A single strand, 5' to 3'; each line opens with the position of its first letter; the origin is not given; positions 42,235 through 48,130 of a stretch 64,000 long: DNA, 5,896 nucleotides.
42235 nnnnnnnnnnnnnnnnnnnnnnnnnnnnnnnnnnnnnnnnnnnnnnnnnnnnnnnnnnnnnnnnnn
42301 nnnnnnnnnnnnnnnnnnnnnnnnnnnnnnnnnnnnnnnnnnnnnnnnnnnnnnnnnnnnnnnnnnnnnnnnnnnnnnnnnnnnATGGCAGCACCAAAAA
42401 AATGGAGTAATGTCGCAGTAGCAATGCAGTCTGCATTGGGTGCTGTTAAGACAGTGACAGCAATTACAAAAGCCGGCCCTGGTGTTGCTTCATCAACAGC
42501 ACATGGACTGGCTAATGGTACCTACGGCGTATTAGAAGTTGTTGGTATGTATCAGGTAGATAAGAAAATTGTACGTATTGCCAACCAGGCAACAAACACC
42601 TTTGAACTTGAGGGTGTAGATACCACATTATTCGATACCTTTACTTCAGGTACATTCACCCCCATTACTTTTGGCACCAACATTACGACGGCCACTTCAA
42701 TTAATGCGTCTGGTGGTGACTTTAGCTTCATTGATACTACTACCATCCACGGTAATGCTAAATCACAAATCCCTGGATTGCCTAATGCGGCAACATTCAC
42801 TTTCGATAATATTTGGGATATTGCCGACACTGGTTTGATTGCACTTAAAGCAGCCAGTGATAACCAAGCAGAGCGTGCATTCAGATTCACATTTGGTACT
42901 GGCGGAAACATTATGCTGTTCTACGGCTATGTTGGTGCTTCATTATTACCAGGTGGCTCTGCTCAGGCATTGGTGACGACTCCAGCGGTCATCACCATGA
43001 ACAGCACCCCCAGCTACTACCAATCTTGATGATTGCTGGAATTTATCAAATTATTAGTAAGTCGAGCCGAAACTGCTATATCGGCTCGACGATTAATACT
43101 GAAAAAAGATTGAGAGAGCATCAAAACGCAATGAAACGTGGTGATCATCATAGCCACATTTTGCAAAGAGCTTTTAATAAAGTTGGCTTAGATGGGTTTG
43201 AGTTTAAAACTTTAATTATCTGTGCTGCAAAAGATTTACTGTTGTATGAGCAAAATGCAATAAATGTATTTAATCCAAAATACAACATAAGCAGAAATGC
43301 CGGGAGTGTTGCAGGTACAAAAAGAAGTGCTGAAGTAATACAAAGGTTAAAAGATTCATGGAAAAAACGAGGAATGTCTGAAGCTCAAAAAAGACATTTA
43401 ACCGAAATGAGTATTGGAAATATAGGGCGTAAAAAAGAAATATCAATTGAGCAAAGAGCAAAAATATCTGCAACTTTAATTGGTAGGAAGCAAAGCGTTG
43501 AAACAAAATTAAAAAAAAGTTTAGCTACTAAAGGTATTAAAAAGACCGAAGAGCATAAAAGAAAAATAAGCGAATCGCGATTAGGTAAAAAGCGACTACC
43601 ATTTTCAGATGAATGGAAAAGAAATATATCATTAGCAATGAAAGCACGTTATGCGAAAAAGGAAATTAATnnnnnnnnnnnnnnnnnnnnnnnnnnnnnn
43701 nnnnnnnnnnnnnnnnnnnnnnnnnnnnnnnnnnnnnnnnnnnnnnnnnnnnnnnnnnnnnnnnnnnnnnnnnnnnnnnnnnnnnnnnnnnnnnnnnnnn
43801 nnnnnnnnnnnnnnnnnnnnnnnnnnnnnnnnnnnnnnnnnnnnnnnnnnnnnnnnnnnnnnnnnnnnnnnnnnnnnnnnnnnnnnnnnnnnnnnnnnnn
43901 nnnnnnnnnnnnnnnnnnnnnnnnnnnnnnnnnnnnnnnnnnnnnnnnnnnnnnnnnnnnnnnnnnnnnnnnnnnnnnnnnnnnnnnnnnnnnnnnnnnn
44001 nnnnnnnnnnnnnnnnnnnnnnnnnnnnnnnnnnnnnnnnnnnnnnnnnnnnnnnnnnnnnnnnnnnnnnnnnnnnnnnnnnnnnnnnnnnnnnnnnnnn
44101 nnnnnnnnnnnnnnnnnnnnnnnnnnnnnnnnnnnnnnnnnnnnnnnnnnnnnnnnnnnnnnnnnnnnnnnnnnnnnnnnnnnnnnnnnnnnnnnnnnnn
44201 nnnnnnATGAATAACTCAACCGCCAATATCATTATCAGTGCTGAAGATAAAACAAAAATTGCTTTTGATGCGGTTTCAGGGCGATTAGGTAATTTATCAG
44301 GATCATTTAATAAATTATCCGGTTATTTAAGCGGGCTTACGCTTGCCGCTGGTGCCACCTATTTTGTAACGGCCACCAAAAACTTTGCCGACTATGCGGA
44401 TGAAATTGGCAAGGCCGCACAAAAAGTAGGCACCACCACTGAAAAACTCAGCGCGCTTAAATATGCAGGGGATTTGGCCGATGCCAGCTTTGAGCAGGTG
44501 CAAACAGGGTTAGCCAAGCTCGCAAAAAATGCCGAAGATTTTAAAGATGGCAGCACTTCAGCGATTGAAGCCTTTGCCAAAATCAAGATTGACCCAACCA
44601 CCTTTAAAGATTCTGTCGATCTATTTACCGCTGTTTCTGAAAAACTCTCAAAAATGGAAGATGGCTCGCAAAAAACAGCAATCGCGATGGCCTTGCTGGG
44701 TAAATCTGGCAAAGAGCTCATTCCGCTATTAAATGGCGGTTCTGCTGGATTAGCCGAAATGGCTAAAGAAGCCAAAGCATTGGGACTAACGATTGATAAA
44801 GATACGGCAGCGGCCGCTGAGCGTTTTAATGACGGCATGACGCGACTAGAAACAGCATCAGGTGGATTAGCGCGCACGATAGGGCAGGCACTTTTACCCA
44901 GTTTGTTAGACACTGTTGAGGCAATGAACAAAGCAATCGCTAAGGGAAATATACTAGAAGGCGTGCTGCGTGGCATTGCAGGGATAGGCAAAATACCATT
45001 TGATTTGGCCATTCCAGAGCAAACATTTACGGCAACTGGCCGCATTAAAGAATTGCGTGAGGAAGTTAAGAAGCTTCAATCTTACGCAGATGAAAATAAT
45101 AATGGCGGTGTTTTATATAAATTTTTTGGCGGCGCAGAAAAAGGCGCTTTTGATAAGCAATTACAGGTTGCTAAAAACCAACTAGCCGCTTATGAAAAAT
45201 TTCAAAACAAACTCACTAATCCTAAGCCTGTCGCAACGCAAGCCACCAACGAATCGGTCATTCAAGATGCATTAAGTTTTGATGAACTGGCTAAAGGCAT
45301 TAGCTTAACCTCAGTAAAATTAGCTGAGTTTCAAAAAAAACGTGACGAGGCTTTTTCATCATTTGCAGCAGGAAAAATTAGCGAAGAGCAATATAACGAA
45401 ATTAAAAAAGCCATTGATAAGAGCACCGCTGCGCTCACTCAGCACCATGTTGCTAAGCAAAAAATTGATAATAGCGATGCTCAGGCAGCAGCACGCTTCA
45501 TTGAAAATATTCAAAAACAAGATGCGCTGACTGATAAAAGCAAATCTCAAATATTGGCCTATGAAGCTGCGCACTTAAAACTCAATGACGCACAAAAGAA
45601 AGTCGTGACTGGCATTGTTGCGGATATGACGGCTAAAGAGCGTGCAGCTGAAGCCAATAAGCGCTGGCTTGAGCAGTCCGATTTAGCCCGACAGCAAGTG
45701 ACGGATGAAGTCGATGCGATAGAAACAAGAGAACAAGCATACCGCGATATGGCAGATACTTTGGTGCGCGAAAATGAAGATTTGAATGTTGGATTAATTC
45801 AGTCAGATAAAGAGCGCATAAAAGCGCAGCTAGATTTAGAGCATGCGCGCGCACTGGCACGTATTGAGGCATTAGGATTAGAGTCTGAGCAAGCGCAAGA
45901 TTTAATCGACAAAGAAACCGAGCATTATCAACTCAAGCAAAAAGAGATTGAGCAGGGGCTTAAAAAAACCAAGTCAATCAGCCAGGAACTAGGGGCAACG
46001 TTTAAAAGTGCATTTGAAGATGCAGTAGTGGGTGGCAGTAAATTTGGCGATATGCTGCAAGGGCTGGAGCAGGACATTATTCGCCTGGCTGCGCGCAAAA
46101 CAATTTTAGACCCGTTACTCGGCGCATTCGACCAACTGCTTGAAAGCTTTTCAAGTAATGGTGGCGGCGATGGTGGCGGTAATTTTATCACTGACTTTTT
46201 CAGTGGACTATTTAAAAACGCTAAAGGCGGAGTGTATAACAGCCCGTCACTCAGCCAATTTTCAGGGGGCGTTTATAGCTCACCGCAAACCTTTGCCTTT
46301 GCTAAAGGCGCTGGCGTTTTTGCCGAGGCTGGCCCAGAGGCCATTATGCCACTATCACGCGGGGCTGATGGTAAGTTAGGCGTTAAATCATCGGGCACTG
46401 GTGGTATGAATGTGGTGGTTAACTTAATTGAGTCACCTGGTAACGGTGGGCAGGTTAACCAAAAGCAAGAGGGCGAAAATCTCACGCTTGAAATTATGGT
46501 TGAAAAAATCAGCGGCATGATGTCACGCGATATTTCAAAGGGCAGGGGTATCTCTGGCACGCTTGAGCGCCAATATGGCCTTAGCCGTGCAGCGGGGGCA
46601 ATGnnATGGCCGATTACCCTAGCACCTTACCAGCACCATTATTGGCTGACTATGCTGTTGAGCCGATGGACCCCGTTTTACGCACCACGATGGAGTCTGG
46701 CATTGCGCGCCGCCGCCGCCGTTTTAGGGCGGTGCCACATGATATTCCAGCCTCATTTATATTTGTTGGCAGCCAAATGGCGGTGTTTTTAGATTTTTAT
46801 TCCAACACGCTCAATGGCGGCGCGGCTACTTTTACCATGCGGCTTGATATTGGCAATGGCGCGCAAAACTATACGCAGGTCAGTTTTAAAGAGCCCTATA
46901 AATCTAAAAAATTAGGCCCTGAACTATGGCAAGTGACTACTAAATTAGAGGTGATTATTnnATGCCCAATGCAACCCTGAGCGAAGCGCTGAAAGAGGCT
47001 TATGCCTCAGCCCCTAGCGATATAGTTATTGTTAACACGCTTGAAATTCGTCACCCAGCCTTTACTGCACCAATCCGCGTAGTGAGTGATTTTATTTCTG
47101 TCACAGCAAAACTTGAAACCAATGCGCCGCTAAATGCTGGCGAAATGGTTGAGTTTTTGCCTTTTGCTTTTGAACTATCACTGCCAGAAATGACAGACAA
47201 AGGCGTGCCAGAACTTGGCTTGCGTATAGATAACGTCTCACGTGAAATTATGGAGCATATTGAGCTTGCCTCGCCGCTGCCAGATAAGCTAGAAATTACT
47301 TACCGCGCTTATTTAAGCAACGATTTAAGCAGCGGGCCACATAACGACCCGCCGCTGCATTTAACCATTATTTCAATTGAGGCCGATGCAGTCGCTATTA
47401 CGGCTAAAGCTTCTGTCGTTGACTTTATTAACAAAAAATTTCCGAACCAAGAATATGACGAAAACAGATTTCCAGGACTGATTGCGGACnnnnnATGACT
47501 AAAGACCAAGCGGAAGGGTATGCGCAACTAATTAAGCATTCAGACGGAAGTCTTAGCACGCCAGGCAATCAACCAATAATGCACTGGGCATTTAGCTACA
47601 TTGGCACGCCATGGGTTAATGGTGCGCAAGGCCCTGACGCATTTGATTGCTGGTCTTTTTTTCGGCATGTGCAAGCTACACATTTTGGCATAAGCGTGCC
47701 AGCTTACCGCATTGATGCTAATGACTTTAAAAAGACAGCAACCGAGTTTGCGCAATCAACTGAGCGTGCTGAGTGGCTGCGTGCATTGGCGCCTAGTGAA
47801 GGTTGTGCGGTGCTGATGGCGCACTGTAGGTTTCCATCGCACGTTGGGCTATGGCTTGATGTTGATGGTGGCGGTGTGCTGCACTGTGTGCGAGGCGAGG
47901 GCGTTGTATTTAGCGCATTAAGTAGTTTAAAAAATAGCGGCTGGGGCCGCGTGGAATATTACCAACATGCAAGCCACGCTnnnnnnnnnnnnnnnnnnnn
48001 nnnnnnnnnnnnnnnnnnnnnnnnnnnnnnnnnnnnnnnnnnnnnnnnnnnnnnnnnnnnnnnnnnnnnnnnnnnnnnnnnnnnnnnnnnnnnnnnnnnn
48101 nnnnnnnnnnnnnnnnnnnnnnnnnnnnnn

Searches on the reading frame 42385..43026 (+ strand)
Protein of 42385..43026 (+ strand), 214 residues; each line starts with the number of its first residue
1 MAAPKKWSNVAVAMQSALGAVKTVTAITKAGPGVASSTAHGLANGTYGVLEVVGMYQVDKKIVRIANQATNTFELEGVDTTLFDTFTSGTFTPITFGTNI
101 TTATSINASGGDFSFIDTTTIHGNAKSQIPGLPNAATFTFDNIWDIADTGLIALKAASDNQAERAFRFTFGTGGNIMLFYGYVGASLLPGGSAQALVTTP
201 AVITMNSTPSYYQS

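Call 17: search_protein_families(library=phrogs, proteins=[window:42385-43026:+], max_evalue=0.001)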
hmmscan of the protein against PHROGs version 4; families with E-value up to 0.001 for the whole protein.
window:42385-43026:+ (214 aa): 2 families
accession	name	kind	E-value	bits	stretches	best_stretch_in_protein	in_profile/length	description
phrog_584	-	tail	9.7e-38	131.1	1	7-213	6-216/218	major tail protein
phrog_158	-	tail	4.4e-11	43.8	1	98-212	42-159/376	major tail protein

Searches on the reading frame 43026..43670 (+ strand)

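Call 17: search_protein_families(library=phrogs, proteins=[window:43026-43670:+], max_evalue=0.001)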
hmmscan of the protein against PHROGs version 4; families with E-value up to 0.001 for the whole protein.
window:43026-43670:+ (215 aa): 5 families
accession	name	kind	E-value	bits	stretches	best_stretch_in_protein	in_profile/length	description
phrog_314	-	DNA, RNA and nucleotide metabolism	5.4e-22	79.4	1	1-201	176-341/574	homing endonuclease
phrog_7168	-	DNA, RNA and nucleotide metabolism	4.8e-15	56.7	1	5-182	3-181/284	homing endonuclease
phrog_19446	-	DNA, RNA and nucleotide metabolism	2.6e-06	28.1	1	5-183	3-189/254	homing endonuclease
phrog_5123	-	DNA, RNA and nucleotide metabolism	1.5e-05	25.9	1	5-84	3-81/152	homing endonuclease with GIY-YIG motif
phrog_35456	-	unknown function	0.00073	20.3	0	6-92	9-86/189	-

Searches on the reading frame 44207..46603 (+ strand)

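Call 17: search_protein_families(library=phrogs, proteins=[window:44207-46603:+], max_evalue=0.001)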
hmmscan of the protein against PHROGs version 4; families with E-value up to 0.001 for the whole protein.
window:44207-46603:+ (799 aa): 21 families
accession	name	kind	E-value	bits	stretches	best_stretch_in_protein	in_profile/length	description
phrog_13338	-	unknown function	1.3e-43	150.4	1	1-546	1-556/903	-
phrog_8462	-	tail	9e-39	134.7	1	28-260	40-272/672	tail length tape measure protein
phrog_339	-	tail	7.4e-33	114.9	1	11-788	409-1121/1123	tail length tape measure protein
phrog_1716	-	tail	6.2e-31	108.7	1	382-797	482-940/943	tail length tape measure protein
phrog_9483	-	tail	1.6e-24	87.5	1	29-234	35-241/657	tail length tape measure protein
phrog_24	-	tail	1.9e-24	86.9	2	475-795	700-1064/1151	tail length tape measure protein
phrog_8125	-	tail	9.2e-21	75.5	1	10-243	41-277/578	tail length tape measure protein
phrog_6747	-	tail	1.2e-19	71.8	1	665-737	266-338/390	tail length tape measure protein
phrog_2276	-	tail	2.8e-18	67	1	46-260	83-304/673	tail length tape measure protein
phrog_22443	-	unknown function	2.7e-16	59.9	1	58-238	60-249/1064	-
phrog_9570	-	tail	1.2e-14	55.2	1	29-454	65-461/689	tail length tape measure protein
phrog_32885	-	tail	1.3e-13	50.9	1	683-745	861-923/948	tail length tape measure protein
phrog_2854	-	tail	4.5e-13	49.8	1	45-621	58-632/855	tail length tape measure protein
phrog_10574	-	tail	1.1e-12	48.5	1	14-664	26-536/640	tail length tape measure protein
phrog_3981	-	tail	2e-12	48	1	9-246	4-251/584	tail length tape measure protein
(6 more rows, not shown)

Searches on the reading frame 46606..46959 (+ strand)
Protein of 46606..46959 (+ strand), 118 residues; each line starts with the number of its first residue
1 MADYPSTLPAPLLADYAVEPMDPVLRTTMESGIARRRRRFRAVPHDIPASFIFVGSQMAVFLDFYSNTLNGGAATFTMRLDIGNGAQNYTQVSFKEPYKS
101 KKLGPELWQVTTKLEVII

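Call 17: search_protein_families(library=phrogs, proteins=[window:46606-46959:+], max_evalue=0.001)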
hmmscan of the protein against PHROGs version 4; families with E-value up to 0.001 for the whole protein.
window:46606-46959:+ (118 aa): 1 family
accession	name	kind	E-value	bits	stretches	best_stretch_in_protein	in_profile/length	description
phrog_384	-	head and packaging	7e-30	105.7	1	1-116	129-247/393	virion structural protein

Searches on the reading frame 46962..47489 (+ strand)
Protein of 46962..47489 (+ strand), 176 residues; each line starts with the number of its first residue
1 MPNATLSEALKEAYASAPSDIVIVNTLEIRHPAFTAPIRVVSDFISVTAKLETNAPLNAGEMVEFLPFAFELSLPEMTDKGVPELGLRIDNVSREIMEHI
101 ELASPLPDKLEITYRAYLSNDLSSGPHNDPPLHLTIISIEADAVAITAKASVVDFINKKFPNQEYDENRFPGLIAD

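Call 17: search_protein_families(library=phrogs, proteins=[window:46962-47489:+], max_evalue=0.001)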
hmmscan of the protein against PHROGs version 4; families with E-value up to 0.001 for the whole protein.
window:46962-47489:+ (176 aa): 1 family
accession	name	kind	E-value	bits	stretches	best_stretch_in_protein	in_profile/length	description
phrog_396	-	tail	3e-40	138.7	1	7-174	3-162/164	minor tail protein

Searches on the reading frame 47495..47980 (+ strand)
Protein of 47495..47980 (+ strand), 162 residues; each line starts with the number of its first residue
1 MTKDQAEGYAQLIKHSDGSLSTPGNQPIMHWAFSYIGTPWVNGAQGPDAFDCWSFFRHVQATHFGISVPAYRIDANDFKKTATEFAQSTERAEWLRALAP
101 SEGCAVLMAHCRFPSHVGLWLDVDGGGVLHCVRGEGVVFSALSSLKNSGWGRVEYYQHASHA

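Call 17: search_protein_families(library=phrogs, proteins=[window:47495-47980:+], max_evalue=0.001)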
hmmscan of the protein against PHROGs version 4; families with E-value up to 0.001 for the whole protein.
window:47495-47980:+ (162 aa): 1 family
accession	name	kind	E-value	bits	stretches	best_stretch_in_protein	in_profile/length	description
phrog_329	-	tail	8.8e-18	64.9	1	7-157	518-655/949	minor tail protein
